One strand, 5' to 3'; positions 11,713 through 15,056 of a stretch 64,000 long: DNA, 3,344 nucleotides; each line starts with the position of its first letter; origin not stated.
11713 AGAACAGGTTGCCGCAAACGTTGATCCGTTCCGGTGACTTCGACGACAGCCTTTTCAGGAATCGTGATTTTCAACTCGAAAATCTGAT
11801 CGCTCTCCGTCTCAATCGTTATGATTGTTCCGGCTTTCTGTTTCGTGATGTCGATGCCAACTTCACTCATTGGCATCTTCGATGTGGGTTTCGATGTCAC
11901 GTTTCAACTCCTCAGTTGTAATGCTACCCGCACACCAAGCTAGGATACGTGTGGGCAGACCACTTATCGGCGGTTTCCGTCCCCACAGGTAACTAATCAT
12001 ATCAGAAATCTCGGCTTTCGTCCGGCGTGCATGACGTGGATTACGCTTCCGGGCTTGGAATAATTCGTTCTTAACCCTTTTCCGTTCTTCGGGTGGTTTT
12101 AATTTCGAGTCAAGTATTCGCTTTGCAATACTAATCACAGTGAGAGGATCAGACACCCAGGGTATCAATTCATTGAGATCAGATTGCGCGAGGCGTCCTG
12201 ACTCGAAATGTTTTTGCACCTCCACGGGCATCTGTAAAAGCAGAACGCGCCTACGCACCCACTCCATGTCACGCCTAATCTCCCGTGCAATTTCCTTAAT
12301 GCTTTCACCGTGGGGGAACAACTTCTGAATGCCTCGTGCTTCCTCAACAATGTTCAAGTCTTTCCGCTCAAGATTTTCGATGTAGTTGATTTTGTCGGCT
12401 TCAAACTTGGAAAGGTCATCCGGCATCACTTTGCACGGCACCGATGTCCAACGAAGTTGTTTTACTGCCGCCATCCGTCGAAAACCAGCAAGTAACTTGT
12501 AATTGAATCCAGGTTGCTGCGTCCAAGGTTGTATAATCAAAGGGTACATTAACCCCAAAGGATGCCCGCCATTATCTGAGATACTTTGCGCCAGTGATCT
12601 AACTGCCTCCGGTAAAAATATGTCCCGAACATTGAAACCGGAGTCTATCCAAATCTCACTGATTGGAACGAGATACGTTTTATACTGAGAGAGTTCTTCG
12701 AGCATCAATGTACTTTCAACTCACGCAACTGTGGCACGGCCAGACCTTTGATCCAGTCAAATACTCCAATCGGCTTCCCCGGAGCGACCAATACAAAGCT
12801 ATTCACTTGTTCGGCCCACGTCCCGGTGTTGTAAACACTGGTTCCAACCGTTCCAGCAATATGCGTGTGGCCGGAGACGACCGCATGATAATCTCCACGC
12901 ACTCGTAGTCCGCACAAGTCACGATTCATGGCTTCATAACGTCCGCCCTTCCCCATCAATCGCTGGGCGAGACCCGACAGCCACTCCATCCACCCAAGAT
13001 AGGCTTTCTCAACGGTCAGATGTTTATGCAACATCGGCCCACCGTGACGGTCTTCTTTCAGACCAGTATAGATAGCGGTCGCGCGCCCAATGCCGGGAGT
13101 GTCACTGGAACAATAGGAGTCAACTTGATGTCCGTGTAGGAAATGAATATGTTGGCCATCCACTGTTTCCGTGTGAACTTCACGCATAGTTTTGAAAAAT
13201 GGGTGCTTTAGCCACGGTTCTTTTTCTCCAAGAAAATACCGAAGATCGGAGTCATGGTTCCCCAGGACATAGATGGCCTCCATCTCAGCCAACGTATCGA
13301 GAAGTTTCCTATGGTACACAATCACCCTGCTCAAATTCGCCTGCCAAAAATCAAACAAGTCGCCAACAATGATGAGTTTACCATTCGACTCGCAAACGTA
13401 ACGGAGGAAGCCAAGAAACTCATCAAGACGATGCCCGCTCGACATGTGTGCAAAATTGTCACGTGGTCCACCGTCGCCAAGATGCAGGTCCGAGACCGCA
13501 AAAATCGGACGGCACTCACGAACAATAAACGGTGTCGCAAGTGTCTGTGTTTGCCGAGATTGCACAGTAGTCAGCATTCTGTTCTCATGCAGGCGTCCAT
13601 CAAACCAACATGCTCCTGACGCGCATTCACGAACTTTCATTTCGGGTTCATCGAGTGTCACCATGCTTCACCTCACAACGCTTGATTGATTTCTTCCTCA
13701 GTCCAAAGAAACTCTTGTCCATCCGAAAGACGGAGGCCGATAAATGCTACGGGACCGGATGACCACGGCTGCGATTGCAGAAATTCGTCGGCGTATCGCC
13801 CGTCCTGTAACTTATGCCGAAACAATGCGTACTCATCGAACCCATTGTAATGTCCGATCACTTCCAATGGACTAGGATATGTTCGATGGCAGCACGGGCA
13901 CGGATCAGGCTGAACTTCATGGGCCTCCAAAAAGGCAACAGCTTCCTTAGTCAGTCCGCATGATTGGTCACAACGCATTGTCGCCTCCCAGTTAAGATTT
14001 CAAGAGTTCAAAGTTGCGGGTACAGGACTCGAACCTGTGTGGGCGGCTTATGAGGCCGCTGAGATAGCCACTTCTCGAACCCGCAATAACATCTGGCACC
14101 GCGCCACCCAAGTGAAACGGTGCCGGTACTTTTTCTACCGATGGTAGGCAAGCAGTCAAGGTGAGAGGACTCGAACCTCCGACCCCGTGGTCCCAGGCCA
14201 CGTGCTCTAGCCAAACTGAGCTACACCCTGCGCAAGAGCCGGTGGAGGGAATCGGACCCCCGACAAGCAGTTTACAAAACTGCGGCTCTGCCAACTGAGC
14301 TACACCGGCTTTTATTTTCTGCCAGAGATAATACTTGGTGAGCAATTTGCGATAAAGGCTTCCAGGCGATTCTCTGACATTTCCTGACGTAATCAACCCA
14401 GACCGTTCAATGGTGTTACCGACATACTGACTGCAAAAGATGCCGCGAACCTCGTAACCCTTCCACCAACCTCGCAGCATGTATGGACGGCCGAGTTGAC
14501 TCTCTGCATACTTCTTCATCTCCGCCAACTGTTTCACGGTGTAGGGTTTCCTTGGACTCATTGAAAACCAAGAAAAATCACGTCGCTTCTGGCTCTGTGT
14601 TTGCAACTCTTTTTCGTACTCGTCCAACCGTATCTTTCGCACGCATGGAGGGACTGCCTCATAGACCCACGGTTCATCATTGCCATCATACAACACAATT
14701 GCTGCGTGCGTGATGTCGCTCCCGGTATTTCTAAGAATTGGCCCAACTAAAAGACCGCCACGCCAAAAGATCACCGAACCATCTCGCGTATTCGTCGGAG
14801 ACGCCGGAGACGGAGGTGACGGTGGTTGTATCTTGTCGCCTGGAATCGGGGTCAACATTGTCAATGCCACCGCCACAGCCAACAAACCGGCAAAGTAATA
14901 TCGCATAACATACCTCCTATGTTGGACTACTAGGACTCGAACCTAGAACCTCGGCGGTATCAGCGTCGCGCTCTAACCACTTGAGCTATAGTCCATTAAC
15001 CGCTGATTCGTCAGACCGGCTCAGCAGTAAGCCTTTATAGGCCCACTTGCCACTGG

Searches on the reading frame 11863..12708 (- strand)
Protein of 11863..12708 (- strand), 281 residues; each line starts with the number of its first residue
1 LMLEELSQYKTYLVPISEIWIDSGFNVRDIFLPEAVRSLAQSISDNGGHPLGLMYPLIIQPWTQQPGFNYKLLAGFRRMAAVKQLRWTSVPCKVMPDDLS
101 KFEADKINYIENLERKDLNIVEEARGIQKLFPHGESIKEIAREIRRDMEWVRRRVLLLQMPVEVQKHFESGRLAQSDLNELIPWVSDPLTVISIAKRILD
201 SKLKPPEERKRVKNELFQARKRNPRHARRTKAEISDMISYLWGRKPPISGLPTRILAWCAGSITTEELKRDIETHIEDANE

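Call 6: search_protein_families(library=pfam, proteins=[window:11863-12708:-], max_evalue=0.01)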
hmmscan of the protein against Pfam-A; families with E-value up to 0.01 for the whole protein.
window:11863-12708:- (281 aa): 3 families
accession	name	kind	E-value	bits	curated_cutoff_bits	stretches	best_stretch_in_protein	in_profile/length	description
PF02195.25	ParB_N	-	2.1e-07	31.3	26.3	1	25-113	16-94/95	ParB N-terminal domain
PF17762.8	HTH_ParB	-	2.6e-05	24.8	22.6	1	116-204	1-89/102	ParB HTH domain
PF13936.12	HTH_38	-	0.0045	17.1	27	0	125-147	11-33/44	Helix-turn-helix domain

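Call 7: search_protein_families(library=phrogs, proteins=[window:11863-12708:-], max_evalue=0.01)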
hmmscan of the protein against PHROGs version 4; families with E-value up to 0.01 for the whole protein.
window:11863-12708:- (281 aa): 11 families
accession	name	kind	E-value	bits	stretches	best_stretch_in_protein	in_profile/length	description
phrog_6218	-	DNA, RNA and nucleotide metabolism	2.4e-21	77.5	1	34-181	25-165/506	ParB-like partition protein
phrog_1033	-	DNA, RNA and nucleotide metabolism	1.2e-17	65.7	1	10-181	32-199/334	ParB-like partition protein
phrog_3264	-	DNA, RNA and nucleotide metabolism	2.7e-17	64.4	1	14-160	52-187/337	ParB-like partition protein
phrog_4715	-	DNA, RNA and nucleotide metabolism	9.8e-16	58.3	1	25-224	160-369/630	ParB-like partition protein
phrog_3951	-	unknown function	2e-06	28.5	1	31-152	39-157/301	-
phrog_12047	-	DNA, RNA and nucleotide metabolism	4.4e-06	27.4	1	38-124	23-96/301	ParB-like partition nuclease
phrog_26588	-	DNA, RNA and nucleotide metabolism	5.6e-05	22.4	1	66-129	141-203/932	ParB-like partition nuclease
phrog_18726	-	unknown function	0.00024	20.9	1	86-168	104-184/572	-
phrog_26754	-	DNA, RNA and nucleotide metabolism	0.00034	21.7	1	67-126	112-168/207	ParB-like partition nuclease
phrog_32069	-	DNA, RNA and nucleotide metabolism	0.00056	20.1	1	8-215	39-250/348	ParB-like partition protein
phrog_723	-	DNA, RNA and nucleotide metabolism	0.0012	19.6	1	34-113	31-103/223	ParB-like partition protein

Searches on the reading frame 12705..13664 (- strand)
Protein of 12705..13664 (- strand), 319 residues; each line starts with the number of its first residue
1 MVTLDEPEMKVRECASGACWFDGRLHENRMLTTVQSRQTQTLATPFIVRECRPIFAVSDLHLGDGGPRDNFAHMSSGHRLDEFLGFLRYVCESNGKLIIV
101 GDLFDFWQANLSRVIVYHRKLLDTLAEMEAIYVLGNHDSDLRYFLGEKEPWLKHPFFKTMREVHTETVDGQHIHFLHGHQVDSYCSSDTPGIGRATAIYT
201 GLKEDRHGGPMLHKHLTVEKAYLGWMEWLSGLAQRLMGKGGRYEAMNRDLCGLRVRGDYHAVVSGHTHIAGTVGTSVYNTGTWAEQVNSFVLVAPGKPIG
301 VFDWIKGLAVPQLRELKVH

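Call 6: search_protein_families(library=pfam, proteins=[window:12705-13664:-], max_evalue=0.01)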
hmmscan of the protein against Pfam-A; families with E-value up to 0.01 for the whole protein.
window:12705-13664:- (319 aa): 2 families
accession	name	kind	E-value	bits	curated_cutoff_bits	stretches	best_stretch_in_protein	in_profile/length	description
PF00149.33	Metallophos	-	1.1e-10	42.7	21.5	1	53-269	2-190/191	Calcineurin-like phosphoesterase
PF12850.12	Metallophos_2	-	9.9e-05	22.8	27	0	56-183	5-94/154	Calcineurin-like phosphoesterase superfamily domain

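Call 7: search_protein_families(library=phrogs, proteins=[window:12705-13664:-], max_evalue=0.01)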
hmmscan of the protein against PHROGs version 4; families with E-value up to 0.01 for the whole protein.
window:12705-13664:- (319 aa): 3 families
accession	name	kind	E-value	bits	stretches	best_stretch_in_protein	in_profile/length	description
phrog_547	-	other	1.2e-05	25.5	1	52-177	29-146/245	phosphoesterase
phrog_1649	-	other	0.0011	18.7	1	48-181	32-134/308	metallo-phosphoesterase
phrog_7339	-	DNA, RNA and nucleotide metabolism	0.0015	19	0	53-119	31-87/263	DNA repair exonuclease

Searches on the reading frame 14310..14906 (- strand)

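Call 6: search_protein_families(library=pfam, proteins=[window:14310-14906:-], max_evalue=0.01)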
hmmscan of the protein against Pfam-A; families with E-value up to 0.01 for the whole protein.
window:14310-14906:- (199 aa): 1 family
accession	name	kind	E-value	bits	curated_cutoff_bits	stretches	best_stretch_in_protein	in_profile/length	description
PF05708.18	Peptidase_C92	-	4.3e-06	27.3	27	1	41-166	3-117/166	Permuted papain-like amidase enzyme, YaeF/YiiX, C92 family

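Call 7: search_protein_families(library=phrogs, proteins=[window:14310-14906:-], max_evalue=0.01)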
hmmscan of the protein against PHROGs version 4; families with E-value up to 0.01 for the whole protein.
window:14310-14906:- (199 aa): 0 families
